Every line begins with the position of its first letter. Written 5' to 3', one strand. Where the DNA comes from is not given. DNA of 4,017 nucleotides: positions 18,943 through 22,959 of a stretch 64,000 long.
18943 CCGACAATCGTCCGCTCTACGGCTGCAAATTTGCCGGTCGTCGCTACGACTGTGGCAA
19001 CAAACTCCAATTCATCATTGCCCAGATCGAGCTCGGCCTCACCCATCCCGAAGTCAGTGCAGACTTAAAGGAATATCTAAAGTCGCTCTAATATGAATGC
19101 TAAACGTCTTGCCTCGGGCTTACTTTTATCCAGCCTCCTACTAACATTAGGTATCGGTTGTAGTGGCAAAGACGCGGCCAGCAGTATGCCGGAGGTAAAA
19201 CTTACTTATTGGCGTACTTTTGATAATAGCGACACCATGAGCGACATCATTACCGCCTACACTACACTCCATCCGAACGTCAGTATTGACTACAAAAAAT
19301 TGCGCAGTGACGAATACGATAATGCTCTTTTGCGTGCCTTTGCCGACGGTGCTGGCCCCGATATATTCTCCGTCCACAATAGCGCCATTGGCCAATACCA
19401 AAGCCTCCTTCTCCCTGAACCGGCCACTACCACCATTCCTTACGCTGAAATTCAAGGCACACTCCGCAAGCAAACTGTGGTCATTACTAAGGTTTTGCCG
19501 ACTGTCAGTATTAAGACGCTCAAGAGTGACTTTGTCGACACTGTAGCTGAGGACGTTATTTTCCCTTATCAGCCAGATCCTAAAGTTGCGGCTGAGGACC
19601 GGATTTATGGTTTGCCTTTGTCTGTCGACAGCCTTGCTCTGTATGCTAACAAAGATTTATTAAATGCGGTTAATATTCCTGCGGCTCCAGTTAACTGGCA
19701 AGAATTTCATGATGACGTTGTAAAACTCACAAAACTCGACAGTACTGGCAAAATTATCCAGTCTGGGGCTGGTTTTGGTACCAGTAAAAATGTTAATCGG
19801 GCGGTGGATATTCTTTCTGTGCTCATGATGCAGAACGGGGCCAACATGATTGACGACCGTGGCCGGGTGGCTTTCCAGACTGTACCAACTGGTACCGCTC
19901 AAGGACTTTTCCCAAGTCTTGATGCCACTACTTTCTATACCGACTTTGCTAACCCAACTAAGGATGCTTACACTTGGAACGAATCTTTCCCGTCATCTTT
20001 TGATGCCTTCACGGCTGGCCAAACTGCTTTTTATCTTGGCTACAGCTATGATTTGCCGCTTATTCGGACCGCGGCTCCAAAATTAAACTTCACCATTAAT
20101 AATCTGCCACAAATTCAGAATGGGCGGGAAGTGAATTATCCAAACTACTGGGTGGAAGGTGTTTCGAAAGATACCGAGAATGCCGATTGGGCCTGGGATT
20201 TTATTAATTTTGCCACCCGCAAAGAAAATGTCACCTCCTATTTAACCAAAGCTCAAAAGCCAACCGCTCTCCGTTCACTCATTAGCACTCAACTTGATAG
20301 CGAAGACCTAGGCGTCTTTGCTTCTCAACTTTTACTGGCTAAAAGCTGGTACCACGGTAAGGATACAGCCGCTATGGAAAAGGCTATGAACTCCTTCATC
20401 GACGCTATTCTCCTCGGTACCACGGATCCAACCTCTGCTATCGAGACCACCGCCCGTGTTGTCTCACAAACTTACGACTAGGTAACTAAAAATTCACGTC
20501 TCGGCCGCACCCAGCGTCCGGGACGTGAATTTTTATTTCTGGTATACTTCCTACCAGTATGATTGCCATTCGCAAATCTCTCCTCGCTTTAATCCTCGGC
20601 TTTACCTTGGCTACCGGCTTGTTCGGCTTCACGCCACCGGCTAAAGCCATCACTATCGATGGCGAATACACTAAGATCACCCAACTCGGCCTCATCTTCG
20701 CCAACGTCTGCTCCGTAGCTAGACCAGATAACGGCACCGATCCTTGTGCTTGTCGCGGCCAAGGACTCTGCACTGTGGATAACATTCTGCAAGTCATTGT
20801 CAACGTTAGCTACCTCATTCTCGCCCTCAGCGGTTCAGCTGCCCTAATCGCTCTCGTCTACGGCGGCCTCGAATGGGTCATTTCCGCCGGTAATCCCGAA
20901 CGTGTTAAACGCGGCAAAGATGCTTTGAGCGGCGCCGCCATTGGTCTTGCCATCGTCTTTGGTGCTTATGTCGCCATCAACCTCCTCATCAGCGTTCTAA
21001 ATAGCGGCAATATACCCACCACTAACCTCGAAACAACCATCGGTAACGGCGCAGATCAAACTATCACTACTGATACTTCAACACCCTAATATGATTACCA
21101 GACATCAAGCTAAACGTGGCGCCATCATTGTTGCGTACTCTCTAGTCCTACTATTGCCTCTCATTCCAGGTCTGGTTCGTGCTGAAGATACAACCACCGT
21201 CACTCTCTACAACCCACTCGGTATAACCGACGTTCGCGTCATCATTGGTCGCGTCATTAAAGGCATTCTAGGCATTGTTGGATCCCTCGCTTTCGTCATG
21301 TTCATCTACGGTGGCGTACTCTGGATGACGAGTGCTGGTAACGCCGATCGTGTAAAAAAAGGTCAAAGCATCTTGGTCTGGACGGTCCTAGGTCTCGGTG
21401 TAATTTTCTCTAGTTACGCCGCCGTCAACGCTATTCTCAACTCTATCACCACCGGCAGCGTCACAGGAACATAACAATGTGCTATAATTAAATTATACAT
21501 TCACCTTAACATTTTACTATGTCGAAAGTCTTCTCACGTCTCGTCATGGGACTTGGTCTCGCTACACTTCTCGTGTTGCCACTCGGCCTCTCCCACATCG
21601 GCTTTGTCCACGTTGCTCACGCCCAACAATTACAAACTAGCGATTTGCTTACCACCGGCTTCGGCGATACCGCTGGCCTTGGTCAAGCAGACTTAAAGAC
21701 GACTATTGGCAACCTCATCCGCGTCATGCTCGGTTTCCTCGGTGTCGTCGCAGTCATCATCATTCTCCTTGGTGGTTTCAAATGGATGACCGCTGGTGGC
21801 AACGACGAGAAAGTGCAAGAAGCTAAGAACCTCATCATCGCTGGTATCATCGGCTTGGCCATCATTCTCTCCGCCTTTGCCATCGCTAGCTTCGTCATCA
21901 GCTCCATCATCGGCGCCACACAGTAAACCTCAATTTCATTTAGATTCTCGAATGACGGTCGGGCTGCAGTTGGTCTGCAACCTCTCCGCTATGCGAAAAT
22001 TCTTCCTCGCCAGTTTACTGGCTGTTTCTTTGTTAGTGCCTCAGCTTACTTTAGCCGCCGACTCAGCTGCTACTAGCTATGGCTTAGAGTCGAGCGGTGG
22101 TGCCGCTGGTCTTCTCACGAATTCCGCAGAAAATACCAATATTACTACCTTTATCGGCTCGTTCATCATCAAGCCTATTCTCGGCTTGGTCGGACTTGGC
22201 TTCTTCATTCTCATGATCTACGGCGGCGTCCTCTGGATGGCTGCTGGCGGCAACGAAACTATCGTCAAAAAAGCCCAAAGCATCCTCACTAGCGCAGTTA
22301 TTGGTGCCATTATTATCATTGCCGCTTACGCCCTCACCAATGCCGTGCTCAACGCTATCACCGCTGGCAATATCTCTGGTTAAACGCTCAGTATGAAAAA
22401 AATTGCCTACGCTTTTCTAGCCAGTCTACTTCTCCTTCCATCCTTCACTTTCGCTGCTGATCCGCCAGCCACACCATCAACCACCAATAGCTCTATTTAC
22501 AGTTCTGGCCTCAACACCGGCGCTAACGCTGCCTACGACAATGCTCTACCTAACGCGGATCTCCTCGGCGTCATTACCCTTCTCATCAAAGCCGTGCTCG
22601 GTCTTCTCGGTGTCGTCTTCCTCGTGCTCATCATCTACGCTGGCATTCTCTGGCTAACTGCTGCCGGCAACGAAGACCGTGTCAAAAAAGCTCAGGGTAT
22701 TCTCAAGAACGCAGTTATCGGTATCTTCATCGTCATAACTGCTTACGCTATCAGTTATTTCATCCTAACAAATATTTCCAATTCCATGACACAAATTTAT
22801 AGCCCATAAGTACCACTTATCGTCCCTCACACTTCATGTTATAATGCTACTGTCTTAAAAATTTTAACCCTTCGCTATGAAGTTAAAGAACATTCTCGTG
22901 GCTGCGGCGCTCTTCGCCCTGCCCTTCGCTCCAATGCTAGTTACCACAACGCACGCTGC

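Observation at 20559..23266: Tandem array of six paralogous VirB2/TrbC-like (T4SS pilin-like) small proteins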

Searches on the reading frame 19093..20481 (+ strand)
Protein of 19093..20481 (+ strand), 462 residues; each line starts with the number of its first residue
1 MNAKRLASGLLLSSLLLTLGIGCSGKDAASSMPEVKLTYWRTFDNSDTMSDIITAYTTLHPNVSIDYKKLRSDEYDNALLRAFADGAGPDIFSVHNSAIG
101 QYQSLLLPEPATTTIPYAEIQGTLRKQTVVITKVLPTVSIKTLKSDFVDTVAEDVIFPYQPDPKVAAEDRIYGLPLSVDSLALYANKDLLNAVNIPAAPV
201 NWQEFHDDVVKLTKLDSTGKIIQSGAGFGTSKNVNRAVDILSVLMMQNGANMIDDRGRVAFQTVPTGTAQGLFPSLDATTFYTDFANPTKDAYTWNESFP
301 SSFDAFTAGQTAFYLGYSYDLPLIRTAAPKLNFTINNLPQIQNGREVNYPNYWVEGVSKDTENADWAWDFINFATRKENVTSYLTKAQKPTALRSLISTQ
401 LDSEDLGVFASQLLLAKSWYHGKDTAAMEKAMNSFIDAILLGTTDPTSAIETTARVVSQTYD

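Call 8: search_protein_families(library=pfam, proteins=[window:19093-20481:+], max_evalue=0.001)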
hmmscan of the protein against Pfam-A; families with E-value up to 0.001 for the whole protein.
window:19093-20481:+ (462 aa): 2 families
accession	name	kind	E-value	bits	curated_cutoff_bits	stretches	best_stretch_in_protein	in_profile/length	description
PF01547.30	SBP_bac_1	-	1.7e-21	77.9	26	1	47-379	6-305/307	Bacterial extracellular solute-binding protein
PF13416.11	SBP_bac_8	-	1.6e-20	74.5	27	1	52-388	2-257/279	Bacterial extracellular solute-binding protein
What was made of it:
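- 19093..20481 (+): Probable lipoprotein, carbohydrate-type extracellular solute-binding protein (SBP_bac_1/8); no ABC permease or ATPase next to it; the most conserved neighbour of the array. Pfam PF01547, E = 1.7e-21, and PF13416 (call 8).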

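Call 42: search_protein_families(library=ncbifam, proteins=[window:19093-20481:+], max_evalue=0.01)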
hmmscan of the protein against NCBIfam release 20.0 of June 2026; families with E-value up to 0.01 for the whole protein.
window:19093-20481:+ (462 aa): 2 families
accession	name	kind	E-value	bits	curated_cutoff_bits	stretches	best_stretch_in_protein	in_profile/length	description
NF053763.1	ABCarbgalBndGanS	equivalog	5.6e-11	41.8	700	1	167-211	134-178/420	galactooligosaccharide ABC transporter substrate-binding protein GanS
NF007011.0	PRK09474.1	equivalog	0.00027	19.9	291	0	165-206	123-159/396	maltose/maltodextrin ABC transporter substrate-binding protein MalE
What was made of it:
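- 19093..20481 (+): Weak GanS/MalE NCBIfam hits (call 42).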

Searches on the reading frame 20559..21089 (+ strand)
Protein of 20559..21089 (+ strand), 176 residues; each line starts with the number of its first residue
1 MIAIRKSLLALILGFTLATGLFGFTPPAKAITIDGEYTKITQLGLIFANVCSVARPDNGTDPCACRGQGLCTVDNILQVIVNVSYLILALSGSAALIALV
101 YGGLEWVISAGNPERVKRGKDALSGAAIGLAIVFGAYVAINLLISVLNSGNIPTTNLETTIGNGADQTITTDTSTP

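Call 3: search_protein_families(library=pfam, proteins=[window:20559-21089:+], max_evalue=1)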
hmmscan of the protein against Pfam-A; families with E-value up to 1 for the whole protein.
window:20559-21089:+ (176 aa): 2 families
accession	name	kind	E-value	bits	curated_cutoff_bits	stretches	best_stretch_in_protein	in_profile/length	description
PF18895.5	T4SS_pilin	-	4.7e-09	36.6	26.6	1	73-144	2-68/71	Type IV secretion system pilin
PF04956.18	TrbC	-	0.067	13.8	27.9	1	74-136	35-91/98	TrbC/VIRB2 pilin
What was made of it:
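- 20559..21089 (+): Pilin paralog W1 (176 aa): signal peptide 1-30 (AKA|I), N-domain with 4 conserved Cys (C51, C63, C65, C71), hairpin, Thr-rich C-terminal tail. PF18895 36.6 bits (call 3).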

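Call 4: search_protein_families(library=ncbifam, proteins=[window:20559-21089:+], max_evalue=1)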
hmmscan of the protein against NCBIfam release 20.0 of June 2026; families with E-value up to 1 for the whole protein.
window:20559-21089:+ (176 aa): 2 families
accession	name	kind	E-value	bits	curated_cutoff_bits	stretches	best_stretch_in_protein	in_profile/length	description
NF002765.0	PRK02833.1-3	equivalog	0.11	12.6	145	1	72-112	10-50/136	phosphate-starvation-inducible protein PsiE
NF045849.1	ICE_MMCAP2_0565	equivalog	0.21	11.3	40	1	83-146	13-79/80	Mbov_0395 family pilin-like conjugal transfer protein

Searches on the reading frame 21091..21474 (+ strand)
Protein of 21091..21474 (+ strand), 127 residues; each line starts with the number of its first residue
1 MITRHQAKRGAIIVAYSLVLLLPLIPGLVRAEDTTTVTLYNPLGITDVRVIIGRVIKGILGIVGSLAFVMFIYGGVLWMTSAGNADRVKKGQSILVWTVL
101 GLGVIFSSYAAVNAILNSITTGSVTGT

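Call 3: search_protein_families(library=pfam, proteins=[window:21091-21474:+], max_evalue=1)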
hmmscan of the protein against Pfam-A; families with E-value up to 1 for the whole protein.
window:21091-21474:+ (127 aa): 3 families
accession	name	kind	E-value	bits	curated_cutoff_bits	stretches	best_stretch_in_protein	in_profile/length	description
PF18895.5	T4SS_pilin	-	8.2e-10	39.1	26.6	1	50-108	7-64/71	Type IV secretion system pilin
PF04956.18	TrbC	-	0.0074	16.9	27.9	1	5-114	4-97/98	TrbC/VIRB2 pilin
PF05545.16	FixQ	-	0.36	11.2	29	1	57-84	7-34/49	Cbb3-type cytochrome oxidase component FixQ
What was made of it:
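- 21091..21474 (+): Pilin paralog W2 (127 aa): signal peptide 1-31 (VRA|E), very short N-region (12 aa). PF18895 39.1 bits; full-length sub-threshold TrbC match, 16.9 bits (call 3).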

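Call 4: search_protein_families(library=ncbifam, proteins=[window:21091-21474:+], max_evalue=1)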
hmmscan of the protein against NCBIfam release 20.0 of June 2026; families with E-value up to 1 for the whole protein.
window:21091-21474:+ (127 aa): 1 family
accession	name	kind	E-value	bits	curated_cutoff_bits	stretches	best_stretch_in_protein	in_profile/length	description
NF045849.1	ICE_MMCAP2_0565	equivalog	0.0003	20.4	40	1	48-118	9-79/80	Mbov_0395 family pilin-like conjugal transfer protein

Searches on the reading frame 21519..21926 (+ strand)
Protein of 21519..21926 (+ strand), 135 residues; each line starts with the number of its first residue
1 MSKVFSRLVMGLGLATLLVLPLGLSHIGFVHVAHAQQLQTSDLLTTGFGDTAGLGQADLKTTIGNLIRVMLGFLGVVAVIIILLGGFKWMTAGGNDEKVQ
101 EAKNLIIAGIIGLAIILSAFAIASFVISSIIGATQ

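Call 3: search_protein_families(library=pfam, proteins=[window:21519-21926:+], max_evalue=1)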
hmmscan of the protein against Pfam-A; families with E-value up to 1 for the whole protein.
window:21519-21926:+ (135 aa): 4 families
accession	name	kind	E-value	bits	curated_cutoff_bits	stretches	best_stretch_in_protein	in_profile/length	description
PF18895.5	T4SS_pilin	-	3.9e-10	40.1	26.6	1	58-126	4-71/71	Type IV secretion system pilin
PF05987.18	DUF898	-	0.00075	19.1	28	1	14-125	132-244/336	Bacterial protein of unknown function (DUF898)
PF19747.4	DUF6234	-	0.12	13.3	27.5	1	74-123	22-70/129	Family of unknown function (DUF6234)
PF06024.17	Orf78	-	0.14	12.9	29.4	0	96-128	55-87/101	Orf78 (ac78)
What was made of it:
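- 21519..21926 (+): Pilin paralog W3 (135 aa): signal peptide 1-35 (AHA|Q); the most conserved paralog. PF18895 40.1 bits (call 3).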

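Call 4: search_protein_families(library=ncbifam, proteins=[window:21519-21926:+], max_evalue=1)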
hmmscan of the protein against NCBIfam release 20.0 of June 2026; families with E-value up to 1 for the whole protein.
window:21519-21926:+ (135 aa): 4 families
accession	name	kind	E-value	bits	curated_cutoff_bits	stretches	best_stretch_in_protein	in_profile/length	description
NF045849.1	ICE_MMCAP2_0565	equivalog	1.8e-09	37.2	40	1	59-130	9-80/80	Mbov_0395 family pilin-like conjugal transfer protein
NF038392.1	div_DrpB_YedR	equivalog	0.0064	16.8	50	1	56-92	47-82/86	cell division protein DrpB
NF033486.1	harvest_ssl1498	equivalog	0.33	10.9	45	1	99-126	25-52/53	photosystem II assembly protein Psb34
NF047765.1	LIC_13387_fam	subfamily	0.35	10.6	33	1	57-118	44-105/131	LIC_13387 family protein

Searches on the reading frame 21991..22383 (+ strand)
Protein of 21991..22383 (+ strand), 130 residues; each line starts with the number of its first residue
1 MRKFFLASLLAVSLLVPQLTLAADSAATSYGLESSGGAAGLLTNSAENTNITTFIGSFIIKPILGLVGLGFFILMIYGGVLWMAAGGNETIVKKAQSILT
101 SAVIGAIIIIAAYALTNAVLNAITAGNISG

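Call 3: search_protein_families(library=pfam, proteins=[window:21991-22383:+], max_evalue=1)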
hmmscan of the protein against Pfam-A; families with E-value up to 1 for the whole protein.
window:21991-22383:+ (130 aa): 1 family
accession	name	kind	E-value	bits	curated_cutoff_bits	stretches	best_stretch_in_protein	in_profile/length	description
PF18895.5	T4SS_pilin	-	4.6e-05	23.9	26.6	1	50-119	4-71/71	Type IV secretion system pilin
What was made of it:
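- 21991..22383 (+): Pilin paralog W4 (130 aa): signal peptide 1-22 (TLA|A). PF18895 23.9 bits, just below the cut-off (call 3).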

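Call 4: search_protein_families(library=ncbifam, proteins=[window:21991-22383:+], max_evalue=1)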
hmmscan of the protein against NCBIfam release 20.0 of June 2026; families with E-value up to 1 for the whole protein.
window:21991-22383:+ (130 aa): 3 families
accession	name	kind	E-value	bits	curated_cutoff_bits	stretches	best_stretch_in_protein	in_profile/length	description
TIGR03340.1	phn_DUF6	hypoth_equivalog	0.0057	16.3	288.15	1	63-123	176-232/281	phosphonate utilization associated putative membrane protein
NF045849.1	ICE_MMCAP2_0565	equivalog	0.012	15.3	40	1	55-123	12-80/80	Mbov_0395 family pilin-like conjugal transfer protein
TIGR02234.1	trp_oprn_chp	hypoth_equivalog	0.28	11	71.15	1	5-94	86-165/202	TIGR02234 family membrane protein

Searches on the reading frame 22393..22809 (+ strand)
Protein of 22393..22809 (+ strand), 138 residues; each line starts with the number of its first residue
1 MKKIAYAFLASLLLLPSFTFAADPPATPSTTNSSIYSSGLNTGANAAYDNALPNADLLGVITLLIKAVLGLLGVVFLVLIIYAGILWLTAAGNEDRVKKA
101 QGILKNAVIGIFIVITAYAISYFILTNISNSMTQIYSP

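Call 3: search_protein_families(library=pfam, proteins=[window:22393-22809:+], max_evalue=1)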
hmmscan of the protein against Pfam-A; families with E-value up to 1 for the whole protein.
window:22393-22809:+ (138 aa): 3 families
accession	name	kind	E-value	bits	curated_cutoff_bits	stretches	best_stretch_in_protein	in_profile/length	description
PF18895.5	T4SS_pilin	-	1.2e-08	35.3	26.6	1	64-124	12-71/71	Type IV secretion system pilin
PF04515.18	Choline_transpo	-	0.043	13.5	26.9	1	34-135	221-317/326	Plasma-membrane choline transporter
PF05545.16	FixQ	-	0.31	11.5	29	1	66-99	7-40/49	Cbb3-type cytochrome oxidase component FixQ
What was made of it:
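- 22393..22809 (+): Pilin paralog W5 (138 aa): signal peptide 1-21 (TFA|A), 36-aa Ser/Thr/Pro-rich N-region; the fastest-evolving paralog. PF18895 35.3 bits (call 3).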

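Call 4: search_protein_families(library=ncbifam, proteins=[window:22393-22809:+], max_evalue=1)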
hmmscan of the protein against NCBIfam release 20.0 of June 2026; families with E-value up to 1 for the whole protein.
window:22393-22809:+ (138 aa): 2 families
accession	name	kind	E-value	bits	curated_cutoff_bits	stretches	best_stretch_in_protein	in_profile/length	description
NF045849.1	ICE_MMCAP2_0565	equivalog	2.5e-06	27.1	40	1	58-127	10-79/80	Mbov_0395 family pilin-like conjugal transfer protein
NF002796.0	PRK02935.1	equivalog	0.49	10.3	108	1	70-138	16-74/118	hypothetical protein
